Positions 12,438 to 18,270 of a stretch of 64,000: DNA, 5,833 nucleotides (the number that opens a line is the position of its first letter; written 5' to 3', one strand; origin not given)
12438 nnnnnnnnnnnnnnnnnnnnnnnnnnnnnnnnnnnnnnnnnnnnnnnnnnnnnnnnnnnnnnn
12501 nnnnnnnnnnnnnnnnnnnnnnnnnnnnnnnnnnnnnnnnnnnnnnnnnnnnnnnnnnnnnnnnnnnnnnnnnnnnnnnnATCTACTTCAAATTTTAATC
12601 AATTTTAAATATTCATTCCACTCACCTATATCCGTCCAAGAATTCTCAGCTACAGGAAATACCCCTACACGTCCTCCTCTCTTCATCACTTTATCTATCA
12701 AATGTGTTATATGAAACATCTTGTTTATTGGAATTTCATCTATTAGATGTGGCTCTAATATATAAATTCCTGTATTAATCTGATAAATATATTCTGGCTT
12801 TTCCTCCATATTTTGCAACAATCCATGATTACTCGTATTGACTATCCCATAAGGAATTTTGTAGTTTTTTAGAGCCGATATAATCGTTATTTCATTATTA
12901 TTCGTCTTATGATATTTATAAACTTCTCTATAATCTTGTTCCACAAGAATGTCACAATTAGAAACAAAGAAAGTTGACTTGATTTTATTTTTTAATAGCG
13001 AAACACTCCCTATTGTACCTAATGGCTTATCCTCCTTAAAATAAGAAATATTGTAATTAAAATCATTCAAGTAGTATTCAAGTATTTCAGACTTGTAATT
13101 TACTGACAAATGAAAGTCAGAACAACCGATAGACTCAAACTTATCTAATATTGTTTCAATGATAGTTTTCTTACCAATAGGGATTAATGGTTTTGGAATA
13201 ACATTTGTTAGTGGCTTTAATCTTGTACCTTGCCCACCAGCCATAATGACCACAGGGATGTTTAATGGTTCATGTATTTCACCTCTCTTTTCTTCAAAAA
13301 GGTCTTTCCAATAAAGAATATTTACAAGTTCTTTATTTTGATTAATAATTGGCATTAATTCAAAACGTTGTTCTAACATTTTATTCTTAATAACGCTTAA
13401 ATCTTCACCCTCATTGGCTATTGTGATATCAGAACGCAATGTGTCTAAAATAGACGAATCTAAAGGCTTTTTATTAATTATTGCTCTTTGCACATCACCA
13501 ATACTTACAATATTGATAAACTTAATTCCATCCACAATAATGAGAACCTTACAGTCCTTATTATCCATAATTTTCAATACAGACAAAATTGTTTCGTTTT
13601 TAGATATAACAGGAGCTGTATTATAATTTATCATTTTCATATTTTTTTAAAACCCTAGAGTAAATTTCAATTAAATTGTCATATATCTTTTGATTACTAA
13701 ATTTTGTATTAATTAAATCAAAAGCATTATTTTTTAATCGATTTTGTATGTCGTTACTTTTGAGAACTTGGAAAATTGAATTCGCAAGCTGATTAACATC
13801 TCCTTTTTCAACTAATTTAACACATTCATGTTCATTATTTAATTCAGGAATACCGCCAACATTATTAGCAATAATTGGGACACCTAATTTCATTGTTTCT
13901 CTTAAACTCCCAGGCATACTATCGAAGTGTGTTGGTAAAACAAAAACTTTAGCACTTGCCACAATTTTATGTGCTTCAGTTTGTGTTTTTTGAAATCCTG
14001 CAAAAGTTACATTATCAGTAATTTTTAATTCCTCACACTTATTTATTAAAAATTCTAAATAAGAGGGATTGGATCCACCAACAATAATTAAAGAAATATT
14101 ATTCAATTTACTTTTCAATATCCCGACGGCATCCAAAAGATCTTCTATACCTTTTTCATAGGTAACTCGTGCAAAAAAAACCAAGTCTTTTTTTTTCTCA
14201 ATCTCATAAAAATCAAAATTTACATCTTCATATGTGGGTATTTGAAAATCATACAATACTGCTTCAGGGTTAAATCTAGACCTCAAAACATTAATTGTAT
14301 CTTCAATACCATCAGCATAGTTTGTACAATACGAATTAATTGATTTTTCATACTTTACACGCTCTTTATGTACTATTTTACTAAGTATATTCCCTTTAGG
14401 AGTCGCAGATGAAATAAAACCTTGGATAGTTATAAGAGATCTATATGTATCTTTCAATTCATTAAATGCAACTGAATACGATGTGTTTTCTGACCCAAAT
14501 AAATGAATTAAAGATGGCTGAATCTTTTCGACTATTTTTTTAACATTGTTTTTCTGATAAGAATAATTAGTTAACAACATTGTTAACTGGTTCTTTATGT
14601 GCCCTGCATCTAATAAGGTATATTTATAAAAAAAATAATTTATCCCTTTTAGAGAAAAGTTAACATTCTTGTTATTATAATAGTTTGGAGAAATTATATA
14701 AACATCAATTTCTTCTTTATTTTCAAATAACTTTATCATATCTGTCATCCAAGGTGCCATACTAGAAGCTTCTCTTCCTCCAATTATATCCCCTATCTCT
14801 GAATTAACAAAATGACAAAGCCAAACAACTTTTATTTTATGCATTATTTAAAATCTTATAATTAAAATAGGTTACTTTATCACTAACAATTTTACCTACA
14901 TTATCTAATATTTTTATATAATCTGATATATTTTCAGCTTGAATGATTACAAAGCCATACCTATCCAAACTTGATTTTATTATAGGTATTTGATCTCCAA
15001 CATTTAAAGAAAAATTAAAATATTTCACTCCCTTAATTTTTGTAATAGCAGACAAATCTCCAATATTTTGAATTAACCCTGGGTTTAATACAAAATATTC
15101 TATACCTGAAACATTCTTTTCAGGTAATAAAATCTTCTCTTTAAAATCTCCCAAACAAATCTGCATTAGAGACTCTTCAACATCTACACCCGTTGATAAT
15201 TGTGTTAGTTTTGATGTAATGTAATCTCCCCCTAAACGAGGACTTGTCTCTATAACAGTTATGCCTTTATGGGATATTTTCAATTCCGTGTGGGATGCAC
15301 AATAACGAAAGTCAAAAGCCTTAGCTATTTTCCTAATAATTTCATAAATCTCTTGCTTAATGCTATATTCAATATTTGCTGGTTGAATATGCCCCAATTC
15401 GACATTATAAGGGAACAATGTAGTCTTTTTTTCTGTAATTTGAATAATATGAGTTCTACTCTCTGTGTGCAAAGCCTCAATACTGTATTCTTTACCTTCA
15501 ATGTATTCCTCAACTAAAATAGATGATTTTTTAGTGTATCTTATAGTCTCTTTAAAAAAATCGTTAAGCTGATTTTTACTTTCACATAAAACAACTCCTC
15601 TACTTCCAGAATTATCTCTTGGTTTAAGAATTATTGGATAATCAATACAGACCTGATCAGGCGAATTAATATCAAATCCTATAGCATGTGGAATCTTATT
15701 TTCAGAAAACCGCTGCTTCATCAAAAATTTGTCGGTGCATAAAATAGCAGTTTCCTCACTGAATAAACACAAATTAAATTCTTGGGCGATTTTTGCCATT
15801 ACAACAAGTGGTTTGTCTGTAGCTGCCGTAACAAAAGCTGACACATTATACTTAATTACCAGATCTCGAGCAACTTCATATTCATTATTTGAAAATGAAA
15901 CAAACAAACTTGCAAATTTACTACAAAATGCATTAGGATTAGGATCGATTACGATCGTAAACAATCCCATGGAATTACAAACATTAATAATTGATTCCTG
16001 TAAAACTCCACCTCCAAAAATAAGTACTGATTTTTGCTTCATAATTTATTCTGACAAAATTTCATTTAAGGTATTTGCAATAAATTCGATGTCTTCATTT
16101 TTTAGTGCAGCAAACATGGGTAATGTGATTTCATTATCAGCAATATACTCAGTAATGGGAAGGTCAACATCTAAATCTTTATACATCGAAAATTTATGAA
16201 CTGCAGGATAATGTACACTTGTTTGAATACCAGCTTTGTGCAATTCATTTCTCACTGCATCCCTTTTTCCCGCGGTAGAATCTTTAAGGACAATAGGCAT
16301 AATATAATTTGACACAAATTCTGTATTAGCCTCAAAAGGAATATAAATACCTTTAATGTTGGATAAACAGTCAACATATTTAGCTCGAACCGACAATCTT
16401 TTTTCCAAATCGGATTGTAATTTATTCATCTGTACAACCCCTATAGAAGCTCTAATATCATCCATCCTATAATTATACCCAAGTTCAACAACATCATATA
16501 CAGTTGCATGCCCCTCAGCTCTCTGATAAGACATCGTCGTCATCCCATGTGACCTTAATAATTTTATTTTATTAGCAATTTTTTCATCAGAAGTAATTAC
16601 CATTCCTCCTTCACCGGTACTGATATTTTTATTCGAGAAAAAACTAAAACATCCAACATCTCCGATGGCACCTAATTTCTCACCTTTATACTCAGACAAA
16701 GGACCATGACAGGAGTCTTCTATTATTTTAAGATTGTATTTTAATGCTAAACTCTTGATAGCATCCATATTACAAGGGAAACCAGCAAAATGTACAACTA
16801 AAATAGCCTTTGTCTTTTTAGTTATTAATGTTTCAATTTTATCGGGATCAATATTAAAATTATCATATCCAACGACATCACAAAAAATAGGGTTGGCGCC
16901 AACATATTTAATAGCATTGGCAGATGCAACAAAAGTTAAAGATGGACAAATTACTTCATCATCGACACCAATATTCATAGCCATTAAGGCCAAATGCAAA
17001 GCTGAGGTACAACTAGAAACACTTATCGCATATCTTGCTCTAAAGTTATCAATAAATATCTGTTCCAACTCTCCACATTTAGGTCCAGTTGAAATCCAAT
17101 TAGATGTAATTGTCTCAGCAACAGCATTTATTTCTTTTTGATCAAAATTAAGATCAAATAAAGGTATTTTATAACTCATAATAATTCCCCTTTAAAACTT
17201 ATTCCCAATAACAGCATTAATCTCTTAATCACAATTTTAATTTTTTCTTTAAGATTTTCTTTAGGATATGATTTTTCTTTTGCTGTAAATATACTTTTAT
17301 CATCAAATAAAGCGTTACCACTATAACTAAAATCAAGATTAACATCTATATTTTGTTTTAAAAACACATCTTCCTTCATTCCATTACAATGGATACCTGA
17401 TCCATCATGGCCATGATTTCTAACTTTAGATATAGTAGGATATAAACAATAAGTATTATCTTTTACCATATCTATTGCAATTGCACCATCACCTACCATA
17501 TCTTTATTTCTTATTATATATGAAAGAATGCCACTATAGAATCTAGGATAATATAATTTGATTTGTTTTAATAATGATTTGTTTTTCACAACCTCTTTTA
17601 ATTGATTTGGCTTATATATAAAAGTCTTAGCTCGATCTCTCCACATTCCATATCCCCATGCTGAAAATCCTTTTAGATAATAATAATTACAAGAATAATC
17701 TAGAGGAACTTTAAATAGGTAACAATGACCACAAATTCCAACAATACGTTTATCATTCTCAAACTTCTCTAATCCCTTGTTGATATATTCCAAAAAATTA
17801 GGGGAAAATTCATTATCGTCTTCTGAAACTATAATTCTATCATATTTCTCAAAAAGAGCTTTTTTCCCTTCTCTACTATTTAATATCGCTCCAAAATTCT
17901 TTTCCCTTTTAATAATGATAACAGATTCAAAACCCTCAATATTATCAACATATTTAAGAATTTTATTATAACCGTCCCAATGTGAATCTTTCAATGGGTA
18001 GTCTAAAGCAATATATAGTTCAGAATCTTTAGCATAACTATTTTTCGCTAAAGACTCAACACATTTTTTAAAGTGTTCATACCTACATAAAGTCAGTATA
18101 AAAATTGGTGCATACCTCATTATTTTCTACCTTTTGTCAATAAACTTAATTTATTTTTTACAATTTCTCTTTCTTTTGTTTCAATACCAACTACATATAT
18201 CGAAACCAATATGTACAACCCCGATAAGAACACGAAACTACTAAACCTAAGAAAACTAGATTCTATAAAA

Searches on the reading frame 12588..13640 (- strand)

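Call 47: search_protein_families(library=ncbifam, proteins=[window:12588-13640:-], max_evalue=0.00001)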
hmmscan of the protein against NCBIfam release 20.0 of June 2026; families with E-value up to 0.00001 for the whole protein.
window:12588-13640:- (350 aa): 27 families (the best 25 are shown)
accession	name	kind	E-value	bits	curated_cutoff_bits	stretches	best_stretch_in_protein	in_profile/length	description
TIGR03992.1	Arch_glmU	subfamily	1.2e-33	116.6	292.1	1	130-346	3-222/393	bifunctional sugar-1-phosphate nucleotidylyltransferase/acetyltransferase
NF052502.1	man1P_GTase_Rv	exception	2e-32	112.4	440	1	130-345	3-224/352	mannose-1-phosphate guanylyltransferase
NF045761.1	NAMPUrTaseMurU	equivalog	1.1e-23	84.3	250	1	131-341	4-217/226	N-acetylmuramate alpha-1-phosphate uridylyltransferase MurU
NF049965.1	GlMnHpPGnyltfHddC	equivalog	1.6e-22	80.3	300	1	131-347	4-217/221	D-glycero-D-manno-heptose 1-phosphate guanosyltransferase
NF041313.1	UDPGP_AglF_Halo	equivalog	9.7e-21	74.3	400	1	131-301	4-180/234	UTP--glucose-1-phosphate uridylyltransferase AglF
NF041173.1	Sug_nt_acttase_Thmprot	equivalog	8.3e-20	71.1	600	1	130-341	3-217/405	bifunctional sugar-1-phosphate nucleotidylyltransferase/acetyltransferase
TIGR01208.1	rmlA_long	equivalog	3.2e-18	65.8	320.25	1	131-348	3-231/353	glucose-1-phosphate thymidylyltransferase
TIGR02623.1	G1P_cyt_trans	equivalog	2.6e-17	63.1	300.25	1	130-198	3-71/255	glucose-1-phosphate cytidylyltransferase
TIGR01173.1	glmU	equivalog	3.1e-13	49.4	366.85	1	130-300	3-177/452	bifunctional UDP-N-acetylglucosamine diphosphorylase/glucosamine-1-phosphate N-acetyltransferase GlmU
TIGR02091.1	glgC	equivalog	3.8e-13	49.2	424.9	1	130-202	3-75/364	glucose-1-phosphate adenylyltransferase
NF010940.0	PRK14360.1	equivalog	2.5e-12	46.1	602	1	128-296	2-177/452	bifunctional UDP-N-acetylglucosamine diphosphorylase/glucosamine-1-phosphate N-acetyltransferase GlmU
NF010934.1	PRK14354.1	equivalog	3.7e-12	45.5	450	1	130-298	2-175/447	bifunctional UDP-N-acetylglucosamine diphosphorylase/glucosamine-1-phosphate N-acetyltransferase GlmU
NF003670.0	PRK05293.1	equivalog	4.3e-11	42.4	470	0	131-191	8-69/382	glucose-1-phosphate adenylyltransferase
NF045697.1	MurNAcPUrMurU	equivalog_domain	7e-11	42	370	1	132-340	2-217/229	N-acetylmuramate alpha-1-phosphate uridylyltransferase MurU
NF010932.0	PRK14352.1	equivalog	1.4e-10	40.4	611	1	128-300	7-188/488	bifunctional UDP-N-acetylglucosamine diphosphorylase/glucosamine-1-phosphate N-acetyltransferase GlmU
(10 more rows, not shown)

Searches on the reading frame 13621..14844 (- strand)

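Call 47: search_protein_families(library=ncbifam, proteins=[window:13621-14844:-], max_evalue=0.00001)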
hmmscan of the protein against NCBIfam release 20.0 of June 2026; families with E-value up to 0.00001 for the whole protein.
window:13621-14844:- (407 aa): 19 families
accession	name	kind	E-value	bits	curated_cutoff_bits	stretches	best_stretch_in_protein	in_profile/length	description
TIGR03999.1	thiol_BshA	equivalog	1.5e-21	76.7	273.7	1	231-399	212-374/375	N-acetyl-alpha-D-glucosaminyl L-malate synthase BshA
NF041876.1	EPS_EpsE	equivalog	2.1e-21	76.6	400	1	219-386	215-384/389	exopolysaccharide biosynthesis GT4 family glycosyltransferase EpsE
NF047684.1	TeichurnBiosyTuaC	equivalog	5.9e-21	74.8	550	1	216-400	217-391/391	teichuronic acid biosynthesis protein TuaC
TIGR03088.1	stp2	hypoth_equivalog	6.5e-19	68.2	409.05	1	228-399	204-374/374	TIGR03088 family PEP-CTERM/XrtA system glycosyltransferase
NF046085.1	XrtY_assoc_Gly1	equivalog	2.6e-18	66.1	400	1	65-400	62-386/387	XrtY-associated glycosyltransferase XYAG1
NF038295.1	EPS_HpsP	equivalog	1.2e-17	64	550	1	213-398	201-387/388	hormogonium polysaccharide biosynthesis glycosyltransferase HpsP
TIGR02149.1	glgA_Coryne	subfamily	4e-17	62.4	302.4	1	198-399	183-391/391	glycogen synthase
TIGR03449.1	mycothiol_MshA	equivalog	2.8e-13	49.6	462.5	1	219-399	220-404/406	D-inositol-3-phosphate glycosyltransferase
TIGR04005.1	wcaL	equivalog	1.2e-12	47.4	537.6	1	220-394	224-402/406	colanic acid biosynthesis glycosyltransferase WcaL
TIGR04063.1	stp3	hypoth_equivalog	3.1e-12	46.1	442.05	1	219-399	213-396/397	TIGR04063 family PEP-CTERM/XrtA system glycosyltransferase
NF007396.0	PRK09922.1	equivalog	1.2e-11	44.1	385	1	214-394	178-354/361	lipopolysaccharide 1,6-galactosyltransferase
NF053787.1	GlcN_PG_synth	equivalog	3.8e-11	42.4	480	1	217-399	196-360/361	N-acetylglucosaminyl phosphatidylglycerol synthase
NF041010.1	glycosy_Agl16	equivalog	4.7e-11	42.2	575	1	206-397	166-350/352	glycosylation protein Agl16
TIGR04157.1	glyco_rSAM_CFB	subfamily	9.7e-11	41.3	400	1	215-395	223-406/406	TIGR04157 family glycosyltransferase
NF038298.1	EPS_HpsO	equivalog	1e-09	37.7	575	1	215-398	197-387/388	hormogonium polysaccharide biosynthesis glycosyltransferase HpsO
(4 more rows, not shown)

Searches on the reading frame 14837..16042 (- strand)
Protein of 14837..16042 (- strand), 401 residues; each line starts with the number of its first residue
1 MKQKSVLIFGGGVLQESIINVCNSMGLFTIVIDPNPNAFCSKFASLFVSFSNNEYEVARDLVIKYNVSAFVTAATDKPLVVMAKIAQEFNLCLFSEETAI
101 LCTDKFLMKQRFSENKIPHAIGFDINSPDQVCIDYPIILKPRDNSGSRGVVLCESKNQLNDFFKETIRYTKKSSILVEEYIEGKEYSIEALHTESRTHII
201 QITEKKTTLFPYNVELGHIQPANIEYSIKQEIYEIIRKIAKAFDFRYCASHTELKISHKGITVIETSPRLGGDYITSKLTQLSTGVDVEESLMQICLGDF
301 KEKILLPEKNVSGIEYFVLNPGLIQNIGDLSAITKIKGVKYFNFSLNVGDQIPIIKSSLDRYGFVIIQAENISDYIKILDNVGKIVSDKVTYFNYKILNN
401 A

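Call 47: search_protein_families(library=ncbifam, proteins=[window:14837-16042:-], max_evalue=0.00001)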
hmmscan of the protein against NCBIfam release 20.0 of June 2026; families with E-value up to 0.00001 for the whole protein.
window:14837-16042:- (401 aa): 28 families (the best 25 are shown)
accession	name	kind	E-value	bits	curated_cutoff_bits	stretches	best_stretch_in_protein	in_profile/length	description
NF002563.0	PRK02186.1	subfamily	7.9e-40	136.9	625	1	39-382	42-388/890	argininosuccinate lyase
NF053643.1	Ddl_archaea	equivalog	1.1e-19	70.7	500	1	7-306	3-305/367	putative pseudomurein biosynthesis ATP-grasp protein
NF005543.0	PRK07206.1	subfamily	4.9e-19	68.3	302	1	76-380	79-406/416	hypothetical protein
TIGR03909.1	pyrrolys_PylC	equivalog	5.1e-18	64.9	248.3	1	17-328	13-312/374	3-methylornithine--L-lysine ligase PylC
NF009405.0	PRK12767.1-4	equivalog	1.3e-14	53.9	390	1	52-298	55-290/320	carbamoyl phosphate synthase-like protein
NF011169.0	PRK14571.1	equivalog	5.5e-13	48.9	404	1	97-229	88-225/300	D-alanyl-alanine synthetase A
NF002378.0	PRK01372.1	subfamily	7.7e-13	47.8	243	1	100-249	96-250/305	D-alanine--D-alanine ligase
TIGR01205.1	D_ala_D_alaTIGR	subfamily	1.1e-12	47.6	245.65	1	99-241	101-254/318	D-alanine--D-alanine ligase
NF009403.0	PRK12767.1-2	equivalog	7.1e-12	45.2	286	1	93-203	95-205/342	carbamoyl phosphate synthase-like protein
NF053745.1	AAntcapLigBacD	equivalog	4.2e-11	41.9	850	1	56-316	86-371/471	alanine--anticapsin ligase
NF002527.0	PRK01966.1-3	equivalog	4.7e-11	42.5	310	1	97-241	111-270/332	D-alanine--D-alanine ligase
NF009402.0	PRK12767.1-1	equivalog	1.1e-09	37.6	218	1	4-207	3-221/329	carbamoyl phosphate synthase-like protein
NF004679.0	PRK06019.1-5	equivalog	1.1e-09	37.6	326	1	3-246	2-244/376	5-(carboxyamino)imidazole ribonucleotide synthase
TIGR01161.1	purK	equivalog_domain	3.1e-09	36.6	318.4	1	6-269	2-265/362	5-(carboxyamino)imidazole ribonucleotide synthase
NF009406.0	PRK12767.1-5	equivalog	1.9e-08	33.7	271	1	94-277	103-278/327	carbamoyl phosphate synthase-like protein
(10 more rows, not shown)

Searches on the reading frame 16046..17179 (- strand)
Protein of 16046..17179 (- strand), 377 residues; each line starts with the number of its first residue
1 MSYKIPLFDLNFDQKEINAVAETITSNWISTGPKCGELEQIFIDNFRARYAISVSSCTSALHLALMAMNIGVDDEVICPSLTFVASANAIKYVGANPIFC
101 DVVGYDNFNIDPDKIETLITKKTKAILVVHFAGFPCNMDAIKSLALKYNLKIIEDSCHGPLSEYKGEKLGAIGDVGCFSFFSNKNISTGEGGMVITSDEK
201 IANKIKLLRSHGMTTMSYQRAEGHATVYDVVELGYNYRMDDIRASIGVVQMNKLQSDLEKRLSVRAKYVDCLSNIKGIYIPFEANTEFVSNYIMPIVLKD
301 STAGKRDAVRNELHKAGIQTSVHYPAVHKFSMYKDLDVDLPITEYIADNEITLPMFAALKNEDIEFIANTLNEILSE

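Call 47: search_protein_families(library=ncbifam, proteins=[window:16046-17179:-], max_evalue=0.00001)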
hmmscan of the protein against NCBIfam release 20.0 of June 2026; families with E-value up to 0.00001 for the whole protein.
window:16046-17179:- (377 aa): 13 families
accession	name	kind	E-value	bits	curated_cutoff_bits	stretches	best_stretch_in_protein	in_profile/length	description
TIGR03588.1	PseC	equivalog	3.7e-100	335.5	423.5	1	11-375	8-380/380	UDP-4-amino-4,6-dideoxy-N-acetyl-beta-L-altrosamine transaminase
NF008658.2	PRK11658.1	equivalog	2.8e-90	302.7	631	1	7-376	7-378/379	UDP-4-amino-4-deoxy-L-arabinose aminotransferase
NF008687.0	PRK11706.1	equivalog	2.2e-77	260.3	375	1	11-375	8-374/375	dTDP-4-amino-4,6-dideoxygalactose transaminase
TIGR04181.1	NHT_00031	hypoth_equivalog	8.5e-77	258.4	420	1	5-354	1-357/359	LegC family aminotransferase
TIGR02379.1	ECA_wecE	subfamily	2.2e-65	220.9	434.85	1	13-375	10-375/376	dTDP-4-amino-4,6-dideoxy-D-glucose transaminase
TIGR04427.1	PLP_DesI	equivalog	1.4e-55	189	650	1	20-371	38-379/390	dTDP-4-dehydro-6-deoxyglucose aminotransferase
NF011936.0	PRK15407.1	equivalog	5.7e-49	167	423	1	11-375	43-436/440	lipopolysaccharide biosynthesis protein RfbH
NF004975.0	PRK06348.1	equivalog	2.9e-10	39.7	549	1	53-162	95-208/384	pyridoxal phosphate-dependent aminotransferase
NF005816.0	PRK07682.1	equivalog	4.9e-10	38.6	620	1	56-156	98-203/390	aminotransferase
NF005817.0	PRK07683.1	equivalog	1.6e-06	27.1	575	1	55-130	96-169/387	aminotransferase A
NF006229.0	PRK08361.1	equivalog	3e-06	26.5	624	1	59-155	104-205/391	aspartate aminotransferase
NF041091.1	asp_aminotase_Arch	equivalog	4.3e-06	25.8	550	1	58-129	97-167/376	aspartate aminotransferase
NF006230.0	PRK08363.1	equivalog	5.6e-06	25.4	534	0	56-156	101-206/398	alanine aminotransferase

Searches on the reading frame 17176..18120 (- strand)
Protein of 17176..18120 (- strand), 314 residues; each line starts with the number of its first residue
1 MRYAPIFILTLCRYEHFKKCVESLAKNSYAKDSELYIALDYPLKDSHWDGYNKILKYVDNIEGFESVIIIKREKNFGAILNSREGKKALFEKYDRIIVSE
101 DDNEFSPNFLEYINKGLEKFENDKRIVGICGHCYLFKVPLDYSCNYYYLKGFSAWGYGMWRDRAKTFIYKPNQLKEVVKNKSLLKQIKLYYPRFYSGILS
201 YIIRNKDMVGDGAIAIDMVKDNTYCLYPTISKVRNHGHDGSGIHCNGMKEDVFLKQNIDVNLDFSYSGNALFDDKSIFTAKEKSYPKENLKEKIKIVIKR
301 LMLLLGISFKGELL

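Call 47: search_protein_families(library=ncbifam, proteins=[window:17176-18120:-], max_evalue=0.00001)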
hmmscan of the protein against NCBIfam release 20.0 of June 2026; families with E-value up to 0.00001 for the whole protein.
window:17176-18120:- (314 aa): 0 families

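Call 62: search_protein_families(library=pfam, proteins=[window:17176-18120:-], max_evalue=0.001)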
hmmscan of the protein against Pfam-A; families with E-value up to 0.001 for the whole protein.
window:17176-18120:- (314 aa): 2 families
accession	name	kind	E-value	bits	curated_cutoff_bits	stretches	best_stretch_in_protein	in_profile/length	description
PF03071.21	GNT-I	-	6.9e-05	22.3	25.4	1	4-129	95-228/434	GNT-I family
PF00535.33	Glycos_transf_2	-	0.00013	22.4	23.3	1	10-120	6-106/168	Glycosyl transferase family 2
